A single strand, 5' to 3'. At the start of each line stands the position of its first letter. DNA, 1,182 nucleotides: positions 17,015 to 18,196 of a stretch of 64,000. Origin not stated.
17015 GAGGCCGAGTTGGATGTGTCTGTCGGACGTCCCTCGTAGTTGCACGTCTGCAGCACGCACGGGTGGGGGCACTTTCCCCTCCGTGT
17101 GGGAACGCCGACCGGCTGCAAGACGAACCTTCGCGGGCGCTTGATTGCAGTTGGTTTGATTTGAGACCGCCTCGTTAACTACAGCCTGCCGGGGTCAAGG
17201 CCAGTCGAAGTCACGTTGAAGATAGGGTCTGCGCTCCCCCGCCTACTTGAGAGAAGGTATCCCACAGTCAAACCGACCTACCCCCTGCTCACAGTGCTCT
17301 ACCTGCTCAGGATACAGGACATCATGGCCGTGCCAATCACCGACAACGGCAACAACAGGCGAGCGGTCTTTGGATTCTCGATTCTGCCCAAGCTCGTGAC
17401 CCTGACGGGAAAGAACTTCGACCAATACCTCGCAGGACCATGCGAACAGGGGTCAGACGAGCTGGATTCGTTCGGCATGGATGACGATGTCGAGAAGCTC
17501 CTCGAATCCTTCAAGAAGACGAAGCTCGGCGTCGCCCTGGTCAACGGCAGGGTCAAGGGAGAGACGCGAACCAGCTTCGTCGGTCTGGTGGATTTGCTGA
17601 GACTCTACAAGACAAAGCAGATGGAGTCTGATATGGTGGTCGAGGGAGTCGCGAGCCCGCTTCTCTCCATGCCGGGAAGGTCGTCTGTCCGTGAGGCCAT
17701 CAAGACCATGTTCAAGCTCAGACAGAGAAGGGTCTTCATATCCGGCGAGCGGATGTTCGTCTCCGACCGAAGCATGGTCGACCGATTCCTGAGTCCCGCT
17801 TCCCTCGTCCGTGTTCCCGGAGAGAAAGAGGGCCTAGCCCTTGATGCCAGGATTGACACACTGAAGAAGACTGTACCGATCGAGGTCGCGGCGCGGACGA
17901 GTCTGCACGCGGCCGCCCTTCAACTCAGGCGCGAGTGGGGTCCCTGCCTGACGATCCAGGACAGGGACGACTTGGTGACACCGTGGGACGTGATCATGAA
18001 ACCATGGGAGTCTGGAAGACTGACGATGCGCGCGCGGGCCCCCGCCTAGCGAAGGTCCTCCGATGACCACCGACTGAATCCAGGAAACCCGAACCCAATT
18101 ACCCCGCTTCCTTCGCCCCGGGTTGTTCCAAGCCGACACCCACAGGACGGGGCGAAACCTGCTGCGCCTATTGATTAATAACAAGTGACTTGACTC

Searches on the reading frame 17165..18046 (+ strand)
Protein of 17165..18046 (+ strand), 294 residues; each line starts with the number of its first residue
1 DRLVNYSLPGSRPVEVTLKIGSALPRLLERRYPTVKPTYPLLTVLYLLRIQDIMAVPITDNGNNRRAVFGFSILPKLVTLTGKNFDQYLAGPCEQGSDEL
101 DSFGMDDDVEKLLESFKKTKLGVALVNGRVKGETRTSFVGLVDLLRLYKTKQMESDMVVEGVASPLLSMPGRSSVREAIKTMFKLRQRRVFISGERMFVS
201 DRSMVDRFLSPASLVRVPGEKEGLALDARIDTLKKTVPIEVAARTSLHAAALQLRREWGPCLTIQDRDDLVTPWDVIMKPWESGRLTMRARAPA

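Call 59: search_protein_families(library=pfam, proteins=[window:17165-18046:+], max_evalue=0.001)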
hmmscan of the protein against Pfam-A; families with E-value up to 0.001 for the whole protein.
window:17165-18046:+ (294 aa): 1 family
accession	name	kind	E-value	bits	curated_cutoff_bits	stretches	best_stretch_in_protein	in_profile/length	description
PF00571.33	CBS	-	0.00053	20.7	24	0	30-62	7-40/57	CBS domain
